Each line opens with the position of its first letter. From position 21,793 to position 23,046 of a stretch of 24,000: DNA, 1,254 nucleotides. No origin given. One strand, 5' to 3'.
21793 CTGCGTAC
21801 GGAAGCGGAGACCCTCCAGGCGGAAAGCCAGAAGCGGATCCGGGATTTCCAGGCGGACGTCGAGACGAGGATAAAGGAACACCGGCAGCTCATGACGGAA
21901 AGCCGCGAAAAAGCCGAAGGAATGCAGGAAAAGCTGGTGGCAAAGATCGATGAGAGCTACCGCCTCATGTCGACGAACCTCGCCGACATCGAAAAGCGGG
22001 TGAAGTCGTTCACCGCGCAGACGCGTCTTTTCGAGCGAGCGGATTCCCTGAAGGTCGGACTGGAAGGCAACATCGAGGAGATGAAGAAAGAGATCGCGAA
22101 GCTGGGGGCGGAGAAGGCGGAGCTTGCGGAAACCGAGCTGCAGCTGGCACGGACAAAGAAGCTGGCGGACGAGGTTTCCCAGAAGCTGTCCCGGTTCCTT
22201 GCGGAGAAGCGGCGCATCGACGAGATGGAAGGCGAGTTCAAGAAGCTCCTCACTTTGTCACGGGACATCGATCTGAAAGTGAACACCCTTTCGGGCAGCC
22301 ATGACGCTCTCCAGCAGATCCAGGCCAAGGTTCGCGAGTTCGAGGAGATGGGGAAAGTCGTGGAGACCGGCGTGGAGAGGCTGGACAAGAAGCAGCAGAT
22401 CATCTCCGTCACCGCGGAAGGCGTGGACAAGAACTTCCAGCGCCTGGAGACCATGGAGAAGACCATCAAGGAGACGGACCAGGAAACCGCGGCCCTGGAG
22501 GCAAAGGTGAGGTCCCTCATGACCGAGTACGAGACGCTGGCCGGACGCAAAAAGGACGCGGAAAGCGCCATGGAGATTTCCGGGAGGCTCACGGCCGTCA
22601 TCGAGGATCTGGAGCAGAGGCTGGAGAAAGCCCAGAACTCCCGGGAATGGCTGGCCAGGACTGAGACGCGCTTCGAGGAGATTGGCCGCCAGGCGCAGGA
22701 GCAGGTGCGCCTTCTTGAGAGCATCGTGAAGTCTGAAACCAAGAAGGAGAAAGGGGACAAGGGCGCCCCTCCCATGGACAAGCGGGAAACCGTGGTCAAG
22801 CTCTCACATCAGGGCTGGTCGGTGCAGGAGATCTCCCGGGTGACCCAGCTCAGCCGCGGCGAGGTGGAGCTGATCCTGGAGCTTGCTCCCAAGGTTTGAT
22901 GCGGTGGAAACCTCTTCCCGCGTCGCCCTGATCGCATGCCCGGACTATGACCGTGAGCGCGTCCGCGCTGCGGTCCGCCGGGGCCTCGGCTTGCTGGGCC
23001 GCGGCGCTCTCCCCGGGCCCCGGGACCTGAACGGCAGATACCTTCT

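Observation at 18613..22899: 1428-aa membrane-tethered repeat protein with no recognisable family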

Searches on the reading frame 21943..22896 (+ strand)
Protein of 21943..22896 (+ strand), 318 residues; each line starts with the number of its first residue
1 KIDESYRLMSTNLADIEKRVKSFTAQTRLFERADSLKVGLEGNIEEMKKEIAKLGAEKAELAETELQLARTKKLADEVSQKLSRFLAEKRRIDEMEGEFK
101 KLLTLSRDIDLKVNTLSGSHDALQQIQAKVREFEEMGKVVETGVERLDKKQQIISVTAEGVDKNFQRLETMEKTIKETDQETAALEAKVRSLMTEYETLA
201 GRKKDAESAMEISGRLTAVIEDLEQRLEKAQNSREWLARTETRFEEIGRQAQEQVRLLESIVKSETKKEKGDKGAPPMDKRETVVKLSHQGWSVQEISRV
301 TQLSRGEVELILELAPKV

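Call 17: find_homologous_proteins(query=window:21943-22896:+, max_evalue=0.00001)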
Query window:21943-22896:+ (318 aa): 92 proteins with E <= 0.00001 among 2972 candidates.
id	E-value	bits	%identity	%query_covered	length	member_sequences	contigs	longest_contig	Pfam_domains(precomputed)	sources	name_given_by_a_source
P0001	9.8e-136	470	71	100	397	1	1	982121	PF10046.15,PF19610.6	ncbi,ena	-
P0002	8.4e-135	467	72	100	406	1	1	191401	PF19610.6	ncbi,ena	-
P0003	9.6e-135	467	71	100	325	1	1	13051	PF10046.15,PF19610.6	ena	-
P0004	8.5e-128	444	70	100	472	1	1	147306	PF19610.6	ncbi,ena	-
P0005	1.5e-125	436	66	100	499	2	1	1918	PF01442.24,PF19610.6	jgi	jgi:hypothetical protein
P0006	9.0e-121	421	64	100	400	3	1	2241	PF10046.15,PF19610.6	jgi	jgi:chromosome segregation ATPase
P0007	3.5e-118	412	63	100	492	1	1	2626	PF19610.6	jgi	jgi:DNA repair exonuclease SbcCD ATPase subunit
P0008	2.7e-117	409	63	100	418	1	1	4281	PF19610.6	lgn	-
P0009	3.7e-114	399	72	86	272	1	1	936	PF19610.6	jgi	jgi:hypothetical protein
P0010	1.7e-104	367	66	86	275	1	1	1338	PF19610.6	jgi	jgi:DNA repair exonuclease SbcCD ATPase subunit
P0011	9.2e-94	332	71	70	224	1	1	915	PF19610.6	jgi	jgi:chromosome segregation ATPase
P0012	9.4e-92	326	90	57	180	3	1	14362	PF19610.6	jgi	jgi:chromosome segregation ATPase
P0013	3.9e-88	314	50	100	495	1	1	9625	PF01442.24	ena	-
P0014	1.2e-86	309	50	100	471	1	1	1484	-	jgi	jgi:DNA repair exonuclease SbcCD ATPase subunit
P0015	7.8e-86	306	50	100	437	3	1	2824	PF10975.15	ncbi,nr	ncbi:MAG: hypothetical protein KAH95_13915, partial [Spirochaetales bacterium]|nr:hypothetical prote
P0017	8.2e-85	303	48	100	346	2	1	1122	PF19610.6,PF05531.18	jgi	jgi:DNA repair exonuclease SbcCD ATPase subunit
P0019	4.6e-84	300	49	100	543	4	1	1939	PF01442.24,PF19610.6,PF07889.18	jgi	jgi:chromosome segregation ATPase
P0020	3.0e-83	298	67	70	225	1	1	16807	PF19610.6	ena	-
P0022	3.1e-78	281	47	100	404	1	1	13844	PF04513.18,PF19610.6,PF05531.18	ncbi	-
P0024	1.2e-77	279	75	58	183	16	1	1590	PF19610.6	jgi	jgi:chromosome segregation ATPase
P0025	1.4e-76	276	47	94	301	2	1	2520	PF10046.15,PF19610.6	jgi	jgi:chromosome segregation ATPase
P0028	2.4e-73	265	45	100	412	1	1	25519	PF10975.15,PF04136.22,PF18595.7,PF19610.6,PF07889.18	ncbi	-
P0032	4.3e-71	258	45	95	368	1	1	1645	PF19610.6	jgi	jgi:DNA repair exonuclease SbcCD ATPase subunit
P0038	4.3e-68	248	56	70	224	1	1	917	PF10975.15,PF19610.6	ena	-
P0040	8.2e-66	241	44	97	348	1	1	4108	PF10975.15,PF19610.6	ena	-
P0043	3.8e-64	235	47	81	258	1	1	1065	PF10975.15,PF19610.6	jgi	jgi:chromosome segregation ATPase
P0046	6.2e-63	231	50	76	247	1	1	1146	PF19610.6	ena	-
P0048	6.4e-62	228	52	70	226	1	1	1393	PF10975.15,PF18595.7,PF19610.6,PF25541.1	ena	-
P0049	4.0e-61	225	50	74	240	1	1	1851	PF10975.15,PF10046.15,PF19610.6,PF23991.2,PF16326.11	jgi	jgi:chromosome segregation ATPase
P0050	7.5e-60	221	52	70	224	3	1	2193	PF10975.15,PF19610.6,PF24161.2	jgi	jgi:DNA repair ATPase RecN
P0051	4.7e-58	215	49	76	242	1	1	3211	PF10975.15,PF19610.6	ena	-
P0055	2.4e-56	210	37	97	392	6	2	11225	PF04136.22,PF19610.6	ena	-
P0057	9.8e-55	204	46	80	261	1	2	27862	PF10975.15,PF19610.6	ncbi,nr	ncbi:MAG TPA: hypothetical protein PKL75_10275, partial [Treponemataceae bacterium]|nr:hypothetical 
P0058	1.0e-54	204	38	97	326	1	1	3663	PF04136.22,PF18595.7,PF10805.15,PF09969.15,PF19610.6,PF25541.1,PF24161.2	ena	-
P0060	1.7e-52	197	36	96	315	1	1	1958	PF12325.14,PF19610.6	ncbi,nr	ncbi:MAG: cytoskeletal protein, partial [Deltaproteobacteria bacterium]|nr:cytoskeletal protein [Del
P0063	1.5e-51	194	36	99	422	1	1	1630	PF19610.6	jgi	jgi:chromosome segregation ATPase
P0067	1.1e-46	178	77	23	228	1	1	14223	PF19610.6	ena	-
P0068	5.2e-46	176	42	72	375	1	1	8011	PF19610.6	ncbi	-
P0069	1.4e-45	174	47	64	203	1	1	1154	PF10975.15,PF19610.6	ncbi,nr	ncbi:MAG: hypothetical protein KAU31_16960, partial [Spirochaetaceae bacterium]|nr:hypothetical prot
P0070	2.6e-45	173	43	70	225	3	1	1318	PF10975.15,PF19610.6,PF24161.2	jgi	jgi:chromosome segregation ATPase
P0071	4.8e-44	169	45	66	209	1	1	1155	PF10975.15,PF19610.6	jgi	-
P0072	7.5e-43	165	31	97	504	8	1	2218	PF18595.7,PF01442.24,PF19610.6,PF24161.2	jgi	-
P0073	2.5e-41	160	48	58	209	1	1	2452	PF10975.15,PF19610.6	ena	-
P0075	1.2e-38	152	44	60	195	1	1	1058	PF19610.6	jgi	-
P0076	1.3e-37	148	43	64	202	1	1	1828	PF10975.15,PF18595.7,PF19610.6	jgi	jgi:chromosome segregation ATPase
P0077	4.8e-37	146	44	55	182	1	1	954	PF10975.15,PF19610.6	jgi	jgi:chromosome segregation ATPase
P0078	1.7e-34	138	37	68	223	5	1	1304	PF10975.15,PF19610.6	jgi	-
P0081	3.1e-27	114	40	65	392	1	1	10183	PF19610.6,PF24161.2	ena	-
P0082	3.3e-27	114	36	90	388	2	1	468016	PF19610.6,PF24161.2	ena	-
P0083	5.9e-27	113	37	66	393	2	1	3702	PF10046.15,PF19610.6,PF24161.2,PF14712.12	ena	-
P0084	1.9e-26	112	60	28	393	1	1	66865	PF19610.6,PF24161.2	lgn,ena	-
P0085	6.6e-26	110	38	65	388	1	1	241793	PF10046.15,PF19610.6,PF24161.2,PF14712.12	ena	-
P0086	1.2e-25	109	37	65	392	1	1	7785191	PF19610.6,PF24161.2,PF14712.12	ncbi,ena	-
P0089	5.7e-25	107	33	86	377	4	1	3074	PF19610.6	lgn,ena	-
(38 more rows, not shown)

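Call 25: find_encoding_contigs(protein=P0001, flank=10000, max_places=2)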
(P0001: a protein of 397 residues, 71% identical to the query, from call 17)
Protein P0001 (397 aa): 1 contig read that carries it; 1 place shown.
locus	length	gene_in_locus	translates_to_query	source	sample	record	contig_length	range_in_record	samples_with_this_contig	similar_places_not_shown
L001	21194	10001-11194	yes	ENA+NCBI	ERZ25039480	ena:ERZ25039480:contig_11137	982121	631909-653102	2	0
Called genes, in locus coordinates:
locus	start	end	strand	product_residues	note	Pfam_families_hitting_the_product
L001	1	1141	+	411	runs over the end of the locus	PF01704:UDPGP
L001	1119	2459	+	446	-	-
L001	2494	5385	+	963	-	PF07719:TPR_2 (faint), PF13174:TPR_6 (faint), PF13428:TPR_14 (faint), PF13525:YfiO (faint), PF14559:TPR_19 (faint), PF09976:TPR_21 (faint), PF12895:ANAPC3 (weak), PF13432:TPR_16 (weak)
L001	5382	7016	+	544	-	-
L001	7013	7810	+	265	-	-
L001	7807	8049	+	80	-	PF13103:TonB_2 (weak), PF03544:TonB_C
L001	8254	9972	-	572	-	-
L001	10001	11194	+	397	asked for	PF10046:BLOC1_2 (faint), PF19610:DUF6115 (weak)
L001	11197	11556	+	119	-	PF04015:DUF362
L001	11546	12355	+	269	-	PF04015:DUF362, PF12838:Fer4_7 (faint), PF00037:Fer4 (faint), PF12797:Fer4_2 (faint), PF13237:Fer4_10 (weak)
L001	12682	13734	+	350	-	PF00342:PGI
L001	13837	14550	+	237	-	PF01025:GrpE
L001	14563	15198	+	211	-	PF00012:HSP70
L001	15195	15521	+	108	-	PF00012:HSP70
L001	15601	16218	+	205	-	PF00012:HSP70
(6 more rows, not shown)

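Call 26: find_encoding_contigs(protein=P0086, flank=10000, max_places=2)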
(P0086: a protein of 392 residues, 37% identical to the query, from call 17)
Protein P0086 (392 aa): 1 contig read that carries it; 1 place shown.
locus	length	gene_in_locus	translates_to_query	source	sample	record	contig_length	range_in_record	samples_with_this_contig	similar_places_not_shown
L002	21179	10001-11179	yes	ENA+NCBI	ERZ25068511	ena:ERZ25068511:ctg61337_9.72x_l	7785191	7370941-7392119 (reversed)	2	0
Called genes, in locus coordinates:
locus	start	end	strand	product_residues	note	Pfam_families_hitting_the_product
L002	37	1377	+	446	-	PF00005:ABC_tran (faint), PF01926:MMR_HSR1, PF02421:FeoB_N, PF04548:AIG1, PF00009:GTP_EFTU, PF01926:MMR_HSR1, PF02421:FeoB_N, PF14714:KH_dom-like, +3 more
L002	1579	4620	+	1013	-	PF07719:TPR_2 (faint), PF12895:ANAPC3 (faint), PF13428:TPR_14 (faint), PF13432:TPR_16 (faint), PF13525:YfiO (faint), PF09976:TPR_21 (faint), PF13174:TPR_6 (faint)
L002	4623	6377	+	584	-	-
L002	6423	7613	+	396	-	PF01618:MotA_ExbB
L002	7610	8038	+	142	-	PF02472:ExbD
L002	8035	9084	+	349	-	-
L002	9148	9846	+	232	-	PF00702:Hydrolase, PF12710:HAD (weak), PF13419:HAD_2, PF13242:Hydrolase_like (weak)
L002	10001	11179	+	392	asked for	PF19610:DUF6115 (faint), PF14712:Snapin_Pallidin (faint), PF24161:CCDC39 (faint)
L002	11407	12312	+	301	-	PF01025:GrpE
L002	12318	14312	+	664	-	PF00012:HSP70, PF06723:MreB_Mbl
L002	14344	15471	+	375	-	PF00226:DnaJ, PF01556:DnaJ_C, PF00684:DnaJ_CXXCXGXG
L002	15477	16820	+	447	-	PF02518:HATPase_c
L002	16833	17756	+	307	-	PF01555:N6_N4_Mtase, PF13847:Methyltransf_31 (weak), PF13649:Methyltransf_25 (faint)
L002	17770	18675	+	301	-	PF08032:SpoU_sub_bind (weak), PF00588:SpoU_methylase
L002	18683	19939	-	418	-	PF02844:GARS_N, PF01071:GARS_A, PF02843:GARS_C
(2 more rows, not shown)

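Call 28: find_related_loci(query=A1, collection=genome_contigs, flank=10000)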
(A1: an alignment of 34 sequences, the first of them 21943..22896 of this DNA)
Query A1 (318 aa) in genome_contigs; peptide patterns used: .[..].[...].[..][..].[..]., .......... (x = any residue, [..] = any of these).
566 stretches matched a pattern; 548 encode a relative of the query (tblastn E <= 1e-3); the best 80 are kept; 80 distinct loci.
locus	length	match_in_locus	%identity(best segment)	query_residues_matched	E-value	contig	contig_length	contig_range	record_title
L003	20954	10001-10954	96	1-318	0e+0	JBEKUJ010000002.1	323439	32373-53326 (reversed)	MAG: Spirochaetia bacterium isolate SPRUCE 579 SPRUCE_579_2, whole genome shotgun sequence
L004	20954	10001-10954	92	1-318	0e+0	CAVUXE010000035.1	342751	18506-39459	MAG: uncultured Spirochaetota bacterium isolate MFD04492.bin.2.86 genome assembly, contig: contig_15705, whole genome sh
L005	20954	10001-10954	89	1-318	0e+0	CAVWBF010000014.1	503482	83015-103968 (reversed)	MAG: uncultured Spirochaetota bacterium isolate MFD03726.bin.4.276 genome assembly, contig: contig_24812, whole genome s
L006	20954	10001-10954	91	1-318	0e+0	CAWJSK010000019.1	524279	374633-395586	MAG: uncultured Spirochaetota bacterium isolate MFD01231.bin.2.51 genome assembly, contig: contig_6131, whole genome sho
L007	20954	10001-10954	79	1-318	3e-168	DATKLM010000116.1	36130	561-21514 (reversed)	MAG TPA_asm: Spirochaetia bacterium isolate SMAG_U14685 k141_3941038, whole genome shotgun sequence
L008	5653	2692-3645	73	1-318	2e-157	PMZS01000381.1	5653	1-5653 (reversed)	MAG: Spirochaetaceae bacterium isolate fen_1364 73.20110800_E3D.78_contig_51637, whole genome shotgun sequence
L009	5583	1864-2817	71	1-318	4e-155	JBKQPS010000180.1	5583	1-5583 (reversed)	MAG: Spirochaetia bacterium isolate MGr1A1B1C__bin_146 MGr1A1B1C_000000166943, whole genome shotgun sequence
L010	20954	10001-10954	73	1-318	5e-153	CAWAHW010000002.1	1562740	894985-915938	MAG: uncultured Spirochaetota bacterium isolate MFD01476.bin.1.137 genome assembly, contig: contig_18345, whole genome s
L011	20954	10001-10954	71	1-318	6e-152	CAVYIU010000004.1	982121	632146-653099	MAG: uncultured Spirochaetota bacterium isolate MFD01476.bin.2.126 genome assembly, contig: contig_11137, whole genome s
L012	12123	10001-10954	72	1-318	4e-151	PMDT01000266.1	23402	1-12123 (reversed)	MAG: Spirochaetaceae bacterium isolate fen_1365 73.20120700_E2X.184_contig_401973, whole genome shotgun sequence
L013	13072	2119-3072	71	1-318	5e-151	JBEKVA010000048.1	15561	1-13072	MAG: Spirochaetia bacterium isolate SPRUCE 594 SPRUCE_594_48, whole genome shotgun sequence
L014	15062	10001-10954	72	1-318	2e-150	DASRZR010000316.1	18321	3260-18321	MAG TPA_asm: Spirochaetia bacterium isolate SMAG_U14748 k141_5642570, whole genome shotgun sequence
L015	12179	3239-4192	73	1-318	9e-153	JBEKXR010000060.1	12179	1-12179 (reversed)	MAG: Spirochaetia bacterium isolate SPRUCE 656 SPRUCE_656_61, whole genome shotgun sequence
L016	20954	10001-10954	68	1-318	3e-145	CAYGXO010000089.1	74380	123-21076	MAG TPA_asm: uncultured Spirochaetaceae bacterium isolate ERP119294_co2_1 genome assembly, contig: k141_4334194, whole g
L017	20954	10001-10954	71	1-318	3e-145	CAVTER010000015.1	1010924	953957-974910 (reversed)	MAG: uncultured Spirochaetota bacterium isolate MFD00905.bin.2.162 genome assembly, contig: contig_9565, whole genome sh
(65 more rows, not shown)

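Call 30: search_protein_families(library=pfam, alignment_id=A1, max_evalue=0.01)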
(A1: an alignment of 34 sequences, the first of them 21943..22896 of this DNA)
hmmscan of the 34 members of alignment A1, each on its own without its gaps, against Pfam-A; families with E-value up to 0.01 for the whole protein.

A. member 1, window:21943-22896:+ (318 aa): 7 families
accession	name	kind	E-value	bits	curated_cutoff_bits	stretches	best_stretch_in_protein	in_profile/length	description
PF19610.4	DUF6115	-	2.4e-07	31.6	27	1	222-314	38-133/134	Family of unknown function (DUF6115)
PF18595.6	Nuf2_DHR10-like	-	0.00015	22.2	28.4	0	174-260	3-89/117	Nuf2, DHR10-like domain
PF20663.3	COG4_N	-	0.00041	20.8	27.3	0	108-184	3-82/107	Conserved oligomeric Golgi complex subunit 4, N-terminal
PF12998.12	ING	-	0.0012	19.8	23.9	0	92-170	9-97/102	Inhibitor of growth proteins N-terminal histone-binding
PF10975.14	DUF2802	-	0.0027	18.3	33.5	1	285-314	37-66/68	Protein of unknown function (DUF2802)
PF10046.14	BLOC1_2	-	0.0034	18.1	33.4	1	125-190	31-96/96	Biogenesis of lysosome-related organelles complex-1 subunit 2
PF06833.16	MdcE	-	0.0035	17.5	32.7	1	122-215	96-191/196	Malonate decarboxylase gamma subunit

B. families by the number of members that match (of 34 scanned): 76 families (the first 25 are shown)
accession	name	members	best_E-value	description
PF19610.4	DUF6115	33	2.4e-07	Family of unknown function (DUF6115)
PF10975.14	DUF2802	25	8.1e-07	Protein of unknown function (DUF2802)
PF10046.14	BLOC1_2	21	4.5e-08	Biogenesis of lysosome-related organelles complex-1 subunit 2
PF04136.21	COG3_N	21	9.8e-08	Conserved oligomeric Golgi complex subunit 3, N-terminal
PF05531.17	NPV_P10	12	6.1e-07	Nucleopolyhedrovirus P10 protein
PF04513.17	Baculo_PEP_C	12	1e-06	Baculovirus polyhedron envelope protein, PEP, C terminus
PF18595.6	Nuf2_DHR10-like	12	3.2e-06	Nuf2, DHR10-like domain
PF07889.17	DUF1664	12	1.4e-05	Protein of unknown function (DUF1664)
PF01442.23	Apolipoprotein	8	1.3e-06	Apolipoprotein A1/A4/E domain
PF13851.11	GAS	8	3.4e-05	Growth-arrest specific micro-tubule binding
PF05557.18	MAD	8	9.2e-05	Mitotic checkpoint protein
PF14712.11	Snapin_Pallidin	6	1.9e-05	Snapin/Pallidin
PF06009.19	Laminin_II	6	8.4e-05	Laminin Domain II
PF06103.16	DUF948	6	0.00019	Bacterial protein of unknown function (DUF948)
PF20663.3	COG4_N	5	0.00041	Conserved oligomeric Golgi complex subunit 4, N-terminal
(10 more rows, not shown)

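Call 80: search_protein_representatives(alignment_id=A5)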
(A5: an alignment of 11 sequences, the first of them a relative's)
Query: 11 sequences, 392 profile positions. Proteins with E-value up to 0.001 (for the whole library): 860; up to 1e-10: 489; up to 1e-30: 190. The best 150 are listed.
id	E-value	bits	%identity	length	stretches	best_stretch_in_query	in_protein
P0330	5.1e-149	513.3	-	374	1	1-373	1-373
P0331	1.1e-98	347.6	-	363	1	1-362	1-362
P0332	7.4e-86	305.3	-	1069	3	157-358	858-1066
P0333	1.0e-82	295.0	-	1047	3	156-363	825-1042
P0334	1.1e-73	265.3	-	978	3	157-358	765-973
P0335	1.7e-73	264.7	-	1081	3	71-357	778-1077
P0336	3.4e-73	263.7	-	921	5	2-215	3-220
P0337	3.6e-72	260.3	-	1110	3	157-357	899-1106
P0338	7.7e-72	259.2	-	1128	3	155-358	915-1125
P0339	1.0e-71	258.8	-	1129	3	158-357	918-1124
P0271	2.2e-71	257.7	-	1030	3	157-357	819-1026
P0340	2.4e-71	257.6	-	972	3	71-357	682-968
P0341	4.4e-71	256.7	-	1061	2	161-357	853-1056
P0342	1.1e-69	252.1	-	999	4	157-357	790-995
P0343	2.4e-69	251.0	-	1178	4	94-357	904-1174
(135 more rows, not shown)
